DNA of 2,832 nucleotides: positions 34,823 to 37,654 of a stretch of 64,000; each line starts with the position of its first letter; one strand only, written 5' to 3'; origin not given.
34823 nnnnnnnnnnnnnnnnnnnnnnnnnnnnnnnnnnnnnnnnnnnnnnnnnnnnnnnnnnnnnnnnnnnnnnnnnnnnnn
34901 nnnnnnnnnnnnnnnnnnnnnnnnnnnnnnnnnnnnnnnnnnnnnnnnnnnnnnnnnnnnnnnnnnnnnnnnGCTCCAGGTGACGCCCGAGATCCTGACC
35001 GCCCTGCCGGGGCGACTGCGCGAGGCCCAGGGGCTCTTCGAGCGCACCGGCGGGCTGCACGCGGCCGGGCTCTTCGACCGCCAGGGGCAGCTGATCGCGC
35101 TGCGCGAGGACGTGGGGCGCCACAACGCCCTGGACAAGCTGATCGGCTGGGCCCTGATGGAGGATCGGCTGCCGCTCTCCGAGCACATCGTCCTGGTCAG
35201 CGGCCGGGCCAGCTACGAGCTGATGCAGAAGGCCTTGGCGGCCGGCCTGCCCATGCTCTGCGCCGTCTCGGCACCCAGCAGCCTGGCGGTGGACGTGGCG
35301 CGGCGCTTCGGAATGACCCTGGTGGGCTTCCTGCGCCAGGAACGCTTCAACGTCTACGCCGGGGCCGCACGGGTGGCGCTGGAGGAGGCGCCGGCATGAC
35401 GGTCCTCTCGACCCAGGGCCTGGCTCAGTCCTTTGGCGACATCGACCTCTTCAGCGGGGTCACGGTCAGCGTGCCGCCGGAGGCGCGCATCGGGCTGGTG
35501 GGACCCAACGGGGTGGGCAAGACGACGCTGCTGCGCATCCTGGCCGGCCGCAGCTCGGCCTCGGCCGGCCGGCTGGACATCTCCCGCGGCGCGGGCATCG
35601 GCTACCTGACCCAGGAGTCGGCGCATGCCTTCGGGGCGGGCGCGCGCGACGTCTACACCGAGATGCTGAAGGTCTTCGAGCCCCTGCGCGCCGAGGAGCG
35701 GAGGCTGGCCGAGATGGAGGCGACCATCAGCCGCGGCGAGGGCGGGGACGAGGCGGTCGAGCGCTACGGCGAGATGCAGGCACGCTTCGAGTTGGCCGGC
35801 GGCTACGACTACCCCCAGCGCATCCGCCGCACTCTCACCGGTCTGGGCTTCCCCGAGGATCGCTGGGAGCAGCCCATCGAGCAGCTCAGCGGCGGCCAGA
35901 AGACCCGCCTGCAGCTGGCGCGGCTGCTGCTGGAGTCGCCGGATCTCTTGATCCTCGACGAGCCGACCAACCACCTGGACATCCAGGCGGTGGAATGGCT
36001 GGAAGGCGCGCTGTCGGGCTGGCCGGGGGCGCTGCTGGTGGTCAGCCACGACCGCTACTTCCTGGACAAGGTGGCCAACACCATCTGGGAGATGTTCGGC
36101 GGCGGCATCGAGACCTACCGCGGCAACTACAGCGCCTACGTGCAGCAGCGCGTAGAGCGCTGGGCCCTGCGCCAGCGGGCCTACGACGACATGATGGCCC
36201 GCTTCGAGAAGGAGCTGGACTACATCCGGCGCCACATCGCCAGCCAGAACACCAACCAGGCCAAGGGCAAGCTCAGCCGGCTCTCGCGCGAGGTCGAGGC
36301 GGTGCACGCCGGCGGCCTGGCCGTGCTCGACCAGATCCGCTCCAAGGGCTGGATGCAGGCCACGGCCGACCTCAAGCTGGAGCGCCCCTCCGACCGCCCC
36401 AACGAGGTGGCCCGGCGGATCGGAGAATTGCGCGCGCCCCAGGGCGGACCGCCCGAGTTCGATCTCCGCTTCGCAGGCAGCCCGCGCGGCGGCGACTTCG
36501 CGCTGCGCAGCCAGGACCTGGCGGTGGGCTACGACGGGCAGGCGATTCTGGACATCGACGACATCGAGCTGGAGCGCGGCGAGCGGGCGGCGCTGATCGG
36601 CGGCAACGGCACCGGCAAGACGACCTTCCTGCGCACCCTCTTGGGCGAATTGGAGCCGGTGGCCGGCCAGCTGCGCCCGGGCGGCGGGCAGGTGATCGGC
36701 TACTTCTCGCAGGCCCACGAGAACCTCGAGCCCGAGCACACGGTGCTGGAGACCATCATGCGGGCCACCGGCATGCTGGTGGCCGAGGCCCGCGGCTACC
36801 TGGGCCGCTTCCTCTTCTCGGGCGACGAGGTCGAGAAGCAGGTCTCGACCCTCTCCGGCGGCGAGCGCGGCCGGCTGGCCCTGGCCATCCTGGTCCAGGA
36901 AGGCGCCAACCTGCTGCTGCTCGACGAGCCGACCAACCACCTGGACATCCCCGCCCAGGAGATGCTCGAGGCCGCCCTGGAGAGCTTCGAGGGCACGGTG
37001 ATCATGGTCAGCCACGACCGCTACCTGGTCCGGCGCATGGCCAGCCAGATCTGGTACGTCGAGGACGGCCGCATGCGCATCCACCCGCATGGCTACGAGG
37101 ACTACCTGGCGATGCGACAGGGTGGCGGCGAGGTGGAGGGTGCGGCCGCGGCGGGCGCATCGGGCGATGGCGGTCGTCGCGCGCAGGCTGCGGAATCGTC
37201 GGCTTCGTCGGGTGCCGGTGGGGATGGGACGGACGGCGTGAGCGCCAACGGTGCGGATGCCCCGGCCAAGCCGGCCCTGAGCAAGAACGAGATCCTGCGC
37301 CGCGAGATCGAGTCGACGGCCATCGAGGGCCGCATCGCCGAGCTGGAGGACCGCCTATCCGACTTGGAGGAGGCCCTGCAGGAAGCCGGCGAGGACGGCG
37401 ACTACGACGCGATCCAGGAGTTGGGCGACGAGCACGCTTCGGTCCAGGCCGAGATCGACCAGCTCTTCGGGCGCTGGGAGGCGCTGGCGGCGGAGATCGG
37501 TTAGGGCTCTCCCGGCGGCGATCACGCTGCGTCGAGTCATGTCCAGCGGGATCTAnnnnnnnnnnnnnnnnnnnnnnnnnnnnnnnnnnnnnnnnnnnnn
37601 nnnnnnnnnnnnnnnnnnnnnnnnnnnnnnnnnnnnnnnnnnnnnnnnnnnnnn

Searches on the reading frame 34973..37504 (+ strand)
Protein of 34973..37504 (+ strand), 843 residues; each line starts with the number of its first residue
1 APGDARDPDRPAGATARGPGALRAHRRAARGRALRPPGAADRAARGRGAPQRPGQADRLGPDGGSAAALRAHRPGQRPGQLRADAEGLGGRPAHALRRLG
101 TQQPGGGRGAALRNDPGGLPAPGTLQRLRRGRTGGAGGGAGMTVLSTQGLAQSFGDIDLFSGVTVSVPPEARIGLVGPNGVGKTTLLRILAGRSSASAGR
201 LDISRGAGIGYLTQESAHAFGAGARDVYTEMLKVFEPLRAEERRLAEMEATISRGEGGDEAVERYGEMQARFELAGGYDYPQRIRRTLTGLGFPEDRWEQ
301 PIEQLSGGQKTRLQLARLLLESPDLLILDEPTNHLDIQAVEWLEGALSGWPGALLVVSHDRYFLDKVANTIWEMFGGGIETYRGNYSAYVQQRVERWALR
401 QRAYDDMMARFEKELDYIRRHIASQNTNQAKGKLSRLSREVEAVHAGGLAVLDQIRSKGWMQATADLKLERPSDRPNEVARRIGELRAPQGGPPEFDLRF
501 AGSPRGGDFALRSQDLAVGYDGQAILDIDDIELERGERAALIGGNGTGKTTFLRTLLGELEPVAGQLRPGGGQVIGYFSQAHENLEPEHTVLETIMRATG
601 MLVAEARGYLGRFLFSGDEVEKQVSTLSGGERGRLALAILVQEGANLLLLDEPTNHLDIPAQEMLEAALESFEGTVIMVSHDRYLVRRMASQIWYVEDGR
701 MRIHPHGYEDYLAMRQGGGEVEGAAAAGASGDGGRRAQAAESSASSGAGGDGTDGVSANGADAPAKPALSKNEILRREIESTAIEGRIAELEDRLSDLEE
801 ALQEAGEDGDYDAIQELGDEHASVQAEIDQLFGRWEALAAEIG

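Call 96: search_protein_families(library=pfam, proteins=[window:34973-37504:+], max_evalue=0.00001)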
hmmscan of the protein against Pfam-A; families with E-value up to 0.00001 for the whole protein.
window:34973-37504:+ (843 aa): 6 families
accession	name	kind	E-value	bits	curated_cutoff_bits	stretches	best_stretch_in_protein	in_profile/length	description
PF00005.33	ABC_tran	-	2.1e-50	171.3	25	2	161-333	2-137/137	ABC transporter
PF13304.12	AAA_21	-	9.4e-18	65.7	27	0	295-341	228-277/304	AAA domain, putative AbiEii toxin, Type IV TA system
PF12848.13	ABC_tran_Xtn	-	4.8e-12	46.2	25.9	1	373-439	2-69/85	ABC transporter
PF16326.10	ABC_tran_CTD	-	3.1e-11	43.8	32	1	780-839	9-68/69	ABC transporter C-terminal domain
PF02463.25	SMC_N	-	2.4e-08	34.1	40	0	626-692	136-208/220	RecF/RecN/SMC N terminal domain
PF13401.12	AAA_22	-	1.4e-06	29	27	0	540-667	9-103/130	AAA domain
